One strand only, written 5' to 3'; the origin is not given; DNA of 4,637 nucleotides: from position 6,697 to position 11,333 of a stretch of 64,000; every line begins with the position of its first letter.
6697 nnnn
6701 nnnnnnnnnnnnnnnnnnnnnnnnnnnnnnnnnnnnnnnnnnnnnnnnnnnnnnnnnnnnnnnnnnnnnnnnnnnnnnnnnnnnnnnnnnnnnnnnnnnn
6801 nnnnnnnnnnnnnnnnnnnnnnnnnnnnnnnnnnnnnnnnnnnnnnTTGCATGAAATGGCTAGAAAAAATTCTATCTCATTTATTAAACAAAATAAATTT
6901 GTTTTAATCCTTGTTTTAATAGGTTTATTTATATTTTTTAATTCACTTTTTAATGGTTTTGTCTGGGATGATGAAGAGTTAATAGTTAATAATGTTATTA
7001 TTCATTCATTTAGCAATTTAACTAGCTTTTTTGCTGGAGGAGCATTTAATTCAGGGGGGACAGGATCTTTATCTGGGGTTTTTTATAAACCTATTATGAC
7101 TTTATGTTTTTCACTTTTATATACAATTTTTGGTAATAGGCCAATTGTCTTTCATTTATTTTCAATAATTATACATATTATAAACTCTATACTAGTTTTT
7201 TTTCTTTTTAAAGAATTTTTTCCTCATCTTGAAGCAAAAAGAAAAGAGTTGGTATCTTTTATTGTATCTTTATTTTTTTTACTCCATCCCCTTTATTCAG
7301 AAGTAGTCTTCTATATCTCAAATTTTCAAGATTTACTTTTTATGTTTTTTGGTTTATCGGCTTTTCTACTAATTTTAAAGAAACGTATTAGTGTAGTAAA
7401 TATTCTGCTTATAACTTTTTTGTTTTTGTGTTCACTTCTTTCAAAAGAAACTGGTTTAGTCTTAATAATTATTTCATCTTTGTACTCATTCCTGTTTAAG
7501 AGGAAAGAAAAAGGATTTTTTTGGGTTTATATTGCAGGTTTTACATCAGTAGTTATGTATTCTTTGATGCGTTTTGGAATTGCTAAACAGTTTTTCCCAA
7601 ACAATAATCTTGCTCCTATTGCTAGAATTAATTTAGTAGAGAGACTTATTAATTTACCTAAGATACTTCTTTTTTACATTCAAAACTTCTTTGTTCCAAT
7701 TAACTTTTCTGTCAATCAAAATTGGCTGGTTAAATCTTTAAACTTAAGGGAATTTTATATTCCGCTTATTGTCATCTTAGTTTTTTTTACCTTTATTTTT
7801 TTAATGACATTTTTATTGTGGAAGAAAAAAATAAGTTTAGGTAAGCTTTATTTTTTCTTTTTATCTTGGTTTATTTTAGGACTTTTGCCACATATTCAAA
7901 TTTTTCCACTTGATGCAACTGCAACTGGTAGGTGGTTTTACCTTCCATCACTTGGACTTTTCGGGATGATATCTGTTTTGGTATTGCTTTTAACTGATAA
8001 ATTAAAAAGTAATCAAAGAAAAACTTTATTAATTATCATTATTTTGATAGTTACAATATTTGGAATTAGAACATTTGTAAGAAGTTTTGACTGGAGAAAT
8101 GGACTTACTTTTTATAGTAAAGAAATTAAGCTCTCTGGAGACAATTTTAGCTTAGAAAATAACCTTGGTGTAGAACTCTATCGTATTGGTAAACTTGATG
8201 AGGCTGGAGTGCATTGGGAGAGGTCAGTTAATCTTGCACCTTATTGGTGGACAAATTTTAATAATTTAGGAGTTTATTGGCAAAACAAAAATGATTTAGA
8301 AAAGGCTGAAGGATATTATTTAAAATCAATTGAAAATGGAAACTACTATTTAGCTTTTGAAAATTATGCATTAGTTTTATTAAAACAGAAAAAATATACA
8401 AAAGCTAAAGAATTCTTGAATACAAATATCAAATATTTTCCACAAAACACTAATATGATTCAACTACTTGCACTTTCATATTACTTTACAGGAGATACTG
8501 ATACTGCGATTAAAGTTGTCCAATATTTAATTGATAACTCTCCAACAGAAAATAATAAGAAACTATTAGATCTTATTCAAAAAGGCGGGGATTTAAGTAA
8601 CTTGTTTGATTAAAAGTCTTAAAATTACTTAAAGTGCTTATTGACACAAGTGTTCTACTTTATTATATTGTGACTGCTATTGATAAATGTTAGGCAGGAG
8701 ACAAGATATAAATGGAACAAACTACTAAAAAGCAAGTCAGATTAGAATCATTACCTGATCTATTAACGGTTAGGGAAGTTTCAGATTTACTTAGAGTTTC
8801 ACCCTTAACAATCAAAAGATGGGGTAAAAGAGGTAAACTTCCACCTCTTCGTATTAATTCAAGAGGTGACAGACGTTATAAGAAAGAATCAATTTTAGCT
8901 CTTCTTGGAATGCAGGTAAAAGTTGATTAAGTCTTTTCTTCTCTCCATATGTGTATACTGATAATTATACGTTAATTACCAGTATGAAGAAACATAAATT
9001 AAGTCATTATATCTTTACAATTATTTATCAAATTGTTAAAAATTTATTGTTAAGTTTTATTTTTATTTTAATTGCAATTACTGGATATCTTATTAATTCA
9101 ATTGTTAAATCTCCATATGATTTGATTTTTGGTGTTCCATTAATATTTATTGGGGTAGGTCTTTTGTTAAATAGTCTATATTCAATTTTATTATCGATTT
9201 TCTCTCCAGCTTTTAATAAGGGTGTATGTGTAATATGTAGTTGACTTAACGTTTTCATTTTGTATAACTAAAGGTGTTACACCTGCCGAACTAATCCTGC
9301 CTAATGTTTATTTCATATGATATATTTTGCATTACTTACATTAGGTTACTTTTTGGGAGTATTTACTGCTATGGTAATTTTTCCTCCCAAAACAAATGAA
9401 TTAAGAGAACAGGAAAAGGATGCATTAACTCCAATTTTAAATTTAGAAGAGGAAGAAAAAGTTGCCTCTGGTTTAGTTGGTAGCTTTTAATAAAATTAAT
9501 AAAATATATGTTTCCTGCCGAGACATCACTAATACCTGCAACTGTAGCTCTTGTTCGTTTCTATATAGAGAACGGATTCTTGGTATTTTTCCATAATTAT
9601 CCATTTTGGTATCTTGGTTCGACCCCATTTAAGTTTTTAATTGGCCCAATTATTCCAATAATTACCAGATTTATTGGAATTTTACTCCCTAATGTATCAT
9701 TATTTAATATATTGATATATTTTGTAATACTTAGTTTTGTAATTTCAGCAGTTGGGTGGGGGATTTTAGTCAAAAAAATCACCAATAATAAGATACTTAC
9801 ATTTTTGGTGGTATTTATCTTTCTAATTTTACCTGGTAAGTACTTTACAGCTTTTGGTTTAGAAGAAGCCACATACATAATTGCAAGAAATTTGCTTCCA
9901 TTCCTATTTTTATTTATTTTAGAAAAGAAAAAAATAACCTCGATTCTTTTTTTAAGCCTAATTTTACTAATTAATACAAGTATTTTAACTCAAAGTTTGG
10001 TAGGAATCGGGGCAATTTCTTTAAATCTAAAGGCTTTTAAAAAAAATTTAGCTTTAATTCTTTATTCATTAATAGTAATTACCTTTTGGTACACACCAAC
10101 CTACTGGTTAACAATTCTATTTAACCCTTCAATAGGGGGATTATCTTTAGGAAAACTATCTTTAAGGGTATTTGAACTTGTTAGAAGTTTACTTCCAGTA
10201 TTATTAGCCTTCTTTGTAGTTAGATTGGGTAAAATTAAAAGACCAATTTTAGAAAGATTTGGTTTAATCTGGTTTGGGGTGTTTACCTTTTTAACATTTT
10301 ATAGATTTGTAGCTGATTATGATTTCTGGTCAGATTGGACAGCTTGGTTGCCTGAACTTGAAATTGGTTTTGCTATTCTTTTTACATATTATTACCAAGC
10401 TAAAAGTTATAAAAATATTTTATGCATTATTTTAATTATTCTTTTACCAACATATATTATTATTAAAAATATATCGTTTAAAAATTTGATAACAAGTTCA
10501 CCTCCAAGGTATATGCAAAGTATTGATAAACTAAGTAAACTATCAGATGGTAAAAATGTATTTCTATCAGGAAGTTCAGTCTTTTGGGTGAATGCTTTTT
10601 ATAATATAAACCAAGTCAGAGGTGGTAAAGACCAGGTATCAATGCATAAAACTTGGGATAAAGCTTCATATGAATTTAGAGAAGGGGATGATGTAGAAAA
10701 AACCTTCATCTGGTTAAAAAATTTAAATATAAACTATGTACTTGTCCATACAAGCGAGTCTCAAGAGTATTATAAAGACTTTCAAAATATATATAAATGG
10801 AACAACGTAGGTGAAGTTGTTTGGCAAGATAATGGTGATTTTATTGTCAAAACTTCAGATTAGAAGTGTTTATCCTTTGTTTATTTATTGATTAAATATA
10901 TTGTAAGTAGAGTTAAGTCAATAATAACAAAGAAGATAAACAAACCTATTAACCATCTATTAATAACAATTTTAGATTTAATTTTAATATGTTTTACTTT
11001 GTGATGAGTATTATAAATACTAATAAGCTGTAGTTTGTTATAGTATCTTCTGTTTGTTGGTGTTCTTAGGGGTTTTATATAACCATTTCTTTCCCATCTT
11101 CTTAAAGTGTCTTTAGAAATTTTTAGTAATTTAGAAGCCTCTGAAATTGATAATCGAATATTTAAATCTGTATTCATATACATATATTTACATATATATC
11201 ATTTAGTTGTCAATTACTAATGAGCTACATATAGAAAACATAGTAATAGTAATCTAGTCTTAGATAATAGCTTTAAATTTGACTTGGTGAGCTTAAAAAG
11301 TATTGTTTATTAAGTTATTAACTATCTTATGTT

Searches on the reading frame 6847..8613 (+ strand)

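Call 26: search_protein_families(library=pfam, proteins=[window:6847-8613:+], max_evalue=1)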
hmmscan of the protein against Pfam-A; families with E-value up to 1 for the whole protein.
window:6847-8613:+ (588 aa): 14 families
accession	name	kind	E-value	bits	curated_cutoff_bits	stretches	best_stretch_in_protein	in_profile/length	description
PF07719.23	TPR_2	-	7.5e-11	41.7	27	3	438-465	5-32/34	Tetratricopeptide repeat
PF00515.34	TPR_1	-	8.3e-08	32.2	27.8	2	471-496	4-29/34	Tetratricopeptide repeat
PF13181.12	TPR_8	-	4.1e-05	23.9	25.7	0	506-533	6-33/34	Tetratricopeptide repeat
PF12895.13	ANAPC3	-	4.3e-05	24.1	27.2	2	497-558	20-79/82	Anaphase-promoting complex, cyclosome, subunit 3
PF13174.12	TPR_6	-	0.00011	23.1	26.3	1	541-566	6-31/33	Tetratricopeptide repeat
PF13424.12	TPR_12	-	0.00023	21.7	30.1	0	504-556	6-66/77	Tetratricopeptide repeat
PF23914.1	TPR_CcmH_CycH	-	0.00067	20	42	1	505-569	91-155/158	Cytochrome c-type biogenesis protein H TPR domain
PF13374.12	TPR_10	-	0.00094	19.6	27.5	1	472-496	6-30/42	Tetratricopeptide repeat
PF14559.12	TPR_19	-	0.0034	18.1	25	1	511-559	1-49/68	Tetratricopeptide repeat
PF13431.12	TPR_17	-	0.011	16.4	24.4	0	491-521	2-33/34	Tetratricopeptide repeat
PF20308.4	TPR-S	-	0.014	16.4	27.6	1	517-564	2-47/102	Tetratricopeptide Repeats-Sensor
PF25060.1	ARM_TT21_2nd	-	0.019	14.8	27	1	514-574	201-261/270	Tetratricopeptide repeat protein 21 second ARM domain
PF13432.12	TPR_16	-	0.099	13.6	32.7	0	482-520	11-50/65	Tetratricopeptide repeat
PF14853.12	Fis1_TPR_C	-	0.32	11.6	25.3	0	500-542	5-42/53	Fis1 C-terminal tetratricopeptide repeat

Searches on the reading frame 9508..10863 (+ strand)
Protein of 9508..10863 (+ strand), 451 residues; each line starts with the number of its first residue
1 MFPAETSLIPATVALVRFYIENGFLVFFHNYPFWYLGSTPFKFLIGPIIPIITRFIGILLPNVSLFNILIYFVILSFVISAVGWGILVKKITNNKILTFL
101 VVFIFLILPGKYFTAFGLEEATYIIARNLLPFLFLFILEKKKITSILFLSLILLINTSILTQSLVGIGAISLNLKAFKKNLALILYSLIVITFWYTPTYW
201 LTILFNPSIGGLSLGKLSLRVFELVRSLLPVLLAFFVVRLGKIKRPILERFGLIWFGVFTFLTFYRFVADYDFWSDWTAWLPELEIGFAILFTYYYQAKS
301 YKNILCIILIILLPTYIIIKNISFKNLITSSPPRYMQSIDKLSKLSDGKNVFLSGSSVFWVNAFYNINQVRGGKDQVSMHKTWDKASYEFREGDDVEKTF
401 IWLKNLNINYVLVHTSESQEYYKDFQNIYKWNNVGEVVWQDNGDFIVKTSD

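Call 3: search_protein_families(library=pfam, proteins=[window:9508-10863:+], max_evalue=0.1)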
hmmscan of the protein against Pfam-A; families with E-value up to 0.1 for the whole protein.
window:9508-10863:+ (451 aa): 0 families

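Call 4: search_protein_families(library=ncbifam, proteins=[window:9508-10863:+], max_evalue=0.1)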
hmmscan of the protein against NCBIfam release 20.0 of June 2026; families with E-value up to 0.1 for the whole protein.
window:9508-10863:+ (451 aa): 0 families

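Call 74: search_protein_families(library=pfam, alignment_id=A3, max_evalue=0.01)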
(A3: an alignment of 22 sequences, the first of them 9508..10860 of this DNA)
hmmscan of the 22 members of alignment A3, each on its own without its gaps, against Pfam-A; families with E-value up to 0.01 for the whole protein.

A. member 1, window:9508-10860:+ (451 aa): 0 families

B. families by the number of members that match (of 22 scanned): 1 family
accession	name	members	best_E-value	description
PF10131.15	PTPS_related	3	2.4e-05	6-pyruvoyl-tetrahydropterin synthase related domain; membrane protein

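Call 77: search_protein_families(library=ncbifam, alignment_id=A3, max_evalue=0.01)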
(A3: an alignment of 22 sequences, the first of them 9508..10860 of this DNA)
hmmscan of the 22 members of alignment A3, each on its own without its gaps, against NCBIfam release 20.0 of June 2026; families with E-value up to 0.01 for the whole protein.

A. member 1, window:9508-10860:+ (451 aa): 0 families

B. families by the number of members that match (of 22 scanned): 1 family
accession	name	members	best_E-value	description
TIGR02741.1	TraQ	1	0.00045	type-F conjugative transfer system pilin chaperone TraQ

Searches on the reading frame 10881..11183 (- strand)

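Call 3: search_protein_families(library=pfam, proteins=[window:10881-11183:-], max_evalue=0.1)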
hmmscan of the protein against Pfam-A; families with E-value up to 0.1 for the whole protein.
window:10881-11183:- (100 aa): 12 families
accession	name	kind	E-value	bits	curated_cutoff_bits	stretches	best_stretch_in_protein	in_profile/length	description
PF00376.29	MerR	-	4.1e-13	49.4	28.2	1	12-48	1-38/38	MerR family regulatory protein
PF13411.12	MerR_1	-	7.5e-10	39.2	21.6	1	12-50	2-40/69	MerR HTH family regulatory protein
PF12728.13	HTH_17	-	1.5e-07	32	27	1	11-50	2-40/51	Helix-turn-helix domain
PF13518.12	HTH_28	-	0.0016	18.9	25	1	10-32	13-34/52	Helix-turn-helix domain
PF07825.17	Exc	-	0.0028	18.1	23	1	23-51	18-46/77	Excisionase-like protein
PF13384.12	HTH_23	-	0.0043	17.3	24.6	1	10-30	17-37/50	Homeodomain-like domain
PF01381.28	HTH_3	-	0.01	16.3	23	1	11-35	10-33/55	Helix-turn-helix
PF07453.19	NUMOD1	-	0.013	16.1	22.8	1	12-28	18-34/37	NUMOD1 domain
PF06624.17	RAMP4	-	0.017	15.6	24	1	62-87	26-49/60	Ribosome associated membrane protein RAMP4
PF13551.12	HTH_29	-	0.03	14.9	28.1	1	12-30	13-32/64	Winged helix-turn helix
PF15163.11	Meiosis_expr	-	0.065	14.3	27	1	21-50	30-60/75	Meiosis-expressed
PF02042.20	RWP-RK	-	0.097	13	29.3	0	11-34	13-36/49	RWP-RK domain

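Call 4: search_protein_families(library=ncbifam, proteins=[window:10881-11183:-], max_evalue=0.1)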
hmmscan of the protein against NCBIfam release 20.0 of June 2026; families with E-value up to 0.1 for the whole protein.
window:10881-11183:- (100 aa): 15 families
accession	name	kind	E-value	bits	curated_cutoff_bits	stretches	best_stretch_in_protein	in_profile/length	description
NF033518.0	transpos_IS607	equivalog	7.6e-07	28.8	110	1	15-65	2-52/187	IS607 family transposase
NF047375.1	HeatShock_HspR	equivalog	2.9e-06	27.2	105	1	12-54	5-47/92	heat shock protein transcriptional repressor HspR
TIGR01764.1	excise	domain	1.8e-05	25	28.8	1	11-41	2-32/49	excisionase family DNA-binding protein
NF033787.1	HTH_BldC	subfamily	0.00029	20.6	77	1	13-50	5-42/49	BldC family transcriptional regulator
NF052513.1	TransRegCarH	equivalog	0.00033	20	400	1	12-56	8-53/274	HTH-type transcriptional repressor CarH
NF047377.1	heat_HspR_dupli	exception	0.0012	18.4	300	1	13-50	8-45/214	heat shock protein transcriptional repressor HspR, fused homodimer type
NF053782.1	ChlnTransRegdde3219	equivalog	0.0025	17.4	450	1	9-56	5-53/278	choline utilization transcriptional activator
NF041849.1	trans_regNmlR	equivalog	0.0064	16.5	175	1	12-40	2-30/117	stress response transcriptional regulator NmlR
NF011617.0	PRK15043.1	equivalog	0.017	14.4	417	1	12-60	5-54/243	HTH-type transcriptional regulator MlrA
TIGR02044.1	CueR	equivalog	0.025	14.6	147.4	1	12-54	2-45/127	Cu(I)-responsive transcriptional regulator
TIGR03453.1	partition_RepA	equivalog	0.044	12.6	348.45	1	11-61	34-85/387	plasmid partitioning protein RepA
TIGR02043.1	ZntR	equivalog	0.051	13.7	167.95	1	12-52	3-44/131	Zn(2+)-responsive transcriptional regulator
TIGR03830.1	CxxCG_CxxCG_HTH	subfamily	0.063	13.1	61.8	0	8-33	76-101/127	type II TA system antitoxin MqsA family protein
NF007069.0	PRK09514.1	equivalog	0.079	12.9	143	0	12-52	3-44/141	Zn(2+)-responsive transcriptional regulator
NF040522.1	VC1465_fam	subfamily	0.094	12.8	70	0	8-33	7-32/111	VC1465 family Xer recombination activation factor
